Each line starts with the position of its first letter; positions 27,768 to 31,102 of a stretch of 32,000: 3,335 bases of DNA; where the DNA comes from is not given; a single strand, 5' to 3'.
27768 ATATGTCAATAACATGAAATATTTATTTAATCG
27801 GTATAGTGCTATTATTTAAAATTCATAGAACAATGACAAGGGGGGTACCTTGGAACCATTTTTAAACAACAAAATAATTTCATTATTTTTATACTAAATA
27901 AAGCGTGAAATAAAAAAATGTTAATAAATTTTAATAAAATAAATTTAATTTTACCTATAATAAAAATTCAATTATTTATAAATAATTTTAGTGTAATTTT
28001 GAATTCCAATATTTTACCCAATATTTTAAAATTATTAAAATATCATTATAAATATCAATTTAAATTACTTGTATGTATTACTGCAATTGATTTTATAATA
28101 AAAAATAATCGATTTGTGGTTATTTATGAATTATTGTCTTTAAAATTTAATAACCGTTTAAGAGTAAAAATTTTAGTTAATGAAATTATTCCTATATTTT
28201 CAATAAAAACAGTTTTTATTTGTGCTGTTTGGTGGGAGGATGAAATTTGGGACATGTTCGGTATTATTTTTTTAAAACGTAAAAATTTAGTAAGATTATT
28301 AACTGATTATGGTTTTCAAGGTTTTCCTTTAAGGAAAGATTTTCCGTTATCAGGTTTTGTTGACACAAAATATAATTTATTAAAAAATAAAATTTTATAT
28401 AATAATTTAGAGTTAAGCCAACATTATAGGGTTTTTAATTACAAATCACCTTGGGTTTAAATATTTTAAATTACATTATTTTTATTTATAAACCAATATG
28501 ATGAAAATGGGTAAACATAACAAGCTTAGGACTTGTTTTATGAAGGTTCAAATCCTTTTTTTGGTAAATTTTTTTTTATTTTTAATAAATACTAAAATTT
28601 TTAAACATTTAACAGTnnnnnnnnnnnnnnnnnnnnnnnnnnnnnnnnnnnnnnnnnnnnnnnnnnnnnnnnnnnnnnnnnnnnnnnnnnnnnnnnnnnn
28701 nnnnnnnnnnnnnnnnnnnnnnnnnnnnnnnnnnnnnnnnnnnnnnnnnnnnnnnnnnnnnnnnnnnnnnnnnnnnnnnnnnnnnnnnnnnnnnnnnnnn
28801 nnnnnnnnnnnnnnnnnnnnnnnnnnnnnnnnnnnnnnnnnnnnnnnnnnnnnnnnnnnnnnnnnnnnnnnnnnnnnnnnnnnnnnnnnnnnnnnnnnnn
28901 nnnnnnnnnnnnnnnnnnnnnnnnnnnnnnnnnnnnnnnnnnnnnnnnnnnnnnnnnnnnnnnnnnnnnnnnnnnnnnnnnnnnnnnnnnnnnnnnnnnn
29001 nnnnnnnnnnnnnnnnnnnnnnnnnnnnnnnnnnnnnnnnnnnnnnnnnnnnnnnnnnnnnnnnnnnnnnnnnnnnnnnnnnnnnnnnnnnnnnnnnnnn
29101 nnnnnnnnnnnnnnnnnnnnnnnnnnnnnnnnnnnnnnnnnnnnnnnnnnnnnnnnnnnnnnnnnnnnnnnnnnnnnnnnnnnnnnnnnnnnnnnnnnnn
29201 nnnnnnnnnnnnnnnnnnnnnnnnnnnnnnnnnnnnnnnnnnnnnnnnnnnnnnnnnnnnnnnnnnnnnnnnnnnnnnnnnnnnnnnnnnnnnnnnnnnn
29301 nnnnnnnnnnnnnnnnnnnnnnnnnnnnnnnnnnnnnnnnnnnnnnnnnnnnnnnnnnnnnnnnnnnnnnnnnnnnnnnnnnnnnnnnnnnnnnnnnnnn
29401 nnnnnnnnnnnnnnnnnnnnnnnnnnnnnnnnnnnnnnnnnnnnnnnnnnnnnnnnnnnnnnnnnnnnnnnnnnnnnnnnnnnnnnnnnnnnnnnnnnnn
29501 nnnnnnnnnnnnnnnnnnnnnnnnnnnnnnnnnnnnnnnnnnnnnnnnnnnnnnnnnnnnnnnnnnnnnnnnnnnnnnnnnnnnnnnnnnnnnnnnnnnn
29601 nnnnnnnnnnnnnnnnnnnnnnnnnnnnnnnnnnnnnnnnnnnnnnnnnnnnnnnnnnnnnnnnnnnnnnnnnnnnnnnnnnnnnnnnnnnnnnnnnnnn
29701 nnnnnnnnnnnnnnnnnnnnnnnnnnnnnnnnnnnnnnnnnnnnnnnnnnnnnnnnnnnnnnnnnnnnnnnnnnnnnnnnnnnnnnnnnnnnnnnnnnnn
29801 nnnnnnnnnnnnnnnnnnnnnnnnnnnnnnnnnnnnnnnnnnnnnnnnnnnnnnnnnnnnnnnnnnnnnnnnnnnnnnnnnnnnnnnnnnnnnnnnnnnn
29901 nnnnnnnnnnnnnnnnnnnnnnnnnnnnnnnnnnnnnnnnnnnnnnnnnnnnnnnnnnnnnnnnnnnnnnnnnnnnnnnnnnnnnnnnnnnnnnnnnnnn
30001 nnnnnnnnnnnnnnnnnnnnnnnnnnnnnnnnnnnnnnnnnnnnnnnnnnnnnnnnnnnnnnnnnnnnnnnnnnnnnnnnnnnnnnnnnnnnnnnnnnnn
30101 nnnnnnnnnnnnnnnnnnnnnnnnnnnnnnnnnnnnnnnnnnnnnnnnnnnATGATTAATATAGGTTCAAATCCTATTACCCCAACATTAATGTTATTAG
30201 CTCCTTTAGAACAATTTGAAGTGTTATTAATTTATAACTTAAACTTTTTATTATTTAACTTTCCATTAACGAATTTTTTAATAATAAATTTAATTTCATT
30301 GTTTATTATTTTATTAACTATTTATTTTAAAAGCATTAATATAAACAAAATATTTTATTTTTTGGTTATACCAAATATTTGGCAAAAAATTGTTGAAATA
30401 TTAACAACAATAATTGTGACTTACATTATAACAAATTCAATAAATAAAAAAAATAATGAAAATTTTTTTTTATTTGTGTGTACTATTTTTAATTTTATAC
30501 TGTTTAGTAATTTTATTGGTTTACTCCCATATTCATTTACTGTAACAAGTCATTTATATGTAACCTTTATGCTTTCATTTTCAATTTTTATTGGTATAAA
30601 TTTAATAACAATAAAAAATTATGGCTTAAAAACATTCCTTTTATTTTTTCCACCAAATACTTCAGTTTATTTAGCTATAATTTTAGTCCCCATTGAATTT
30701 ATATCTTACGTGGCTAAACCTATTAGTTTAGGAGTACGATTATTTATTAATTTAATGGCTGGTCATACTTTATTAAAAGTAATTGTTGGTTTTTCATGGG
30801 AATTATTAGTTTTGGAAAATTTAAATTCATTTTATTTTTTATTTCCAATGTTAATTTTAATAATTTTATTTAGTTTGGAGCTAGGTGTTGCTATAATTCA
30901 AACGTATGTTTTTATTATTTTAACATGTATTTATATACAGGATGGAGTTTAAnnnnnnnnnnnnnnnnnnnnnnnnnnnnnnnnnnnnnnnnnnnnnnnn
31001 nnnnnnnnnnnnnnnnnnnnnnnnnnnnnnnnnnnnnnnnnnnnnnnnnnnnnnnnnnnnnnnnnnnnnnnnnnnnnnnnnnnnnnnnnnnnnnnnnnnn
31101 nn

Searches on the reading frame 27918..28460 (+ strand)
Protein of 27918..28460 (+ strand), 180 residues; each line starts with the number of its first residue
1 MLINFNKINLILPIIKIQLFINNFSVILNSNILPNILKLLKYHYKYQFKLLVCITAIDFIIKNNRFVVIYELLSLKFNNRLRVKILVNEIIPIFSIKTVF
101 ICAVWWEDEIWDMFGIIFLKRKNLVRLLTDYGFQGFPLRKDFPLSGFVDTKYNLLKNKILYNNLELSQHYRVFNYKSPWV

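Call 8: search_protein_families(library=pfam, proteins=[window:27918-28460:+], max_evalue=0.01)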
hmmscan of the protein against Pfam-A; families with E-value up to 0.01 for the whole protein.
window:27918-28460:+ (180 aa): 1 family
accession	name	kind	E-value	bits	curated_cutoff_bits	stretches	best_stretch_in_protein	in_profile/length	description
PF00329.25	Complex1_30kDa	-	1.8e-30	106.5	22.5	1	30-147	5-123/124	Respiratory-chain NADH dehydrogenase, 30 Kd subunit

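Call 29: find_encoding_contigs(protein=window:27918-28460:+, flank=6000, max_places=6)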
Protein window:27918-28460:+ (180 aa): no gene with exactly this product is on record in the collection.

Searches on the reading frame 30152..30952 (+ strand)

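Call 8: search_protein_families(library=pfam, proteins=[window:30152-30952:+], max_evalue=0.01)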
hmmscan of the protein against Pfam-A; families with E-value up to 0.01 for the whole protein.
window:30152-30952:+ (266 aa): 1 family
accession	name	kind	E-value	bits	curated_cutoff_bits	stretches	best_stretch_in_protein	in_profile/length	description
PF00119.25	ATP-synt_A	-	6.2e-46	157.4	33.9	1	47-263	5-217/217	ATP synthase A chain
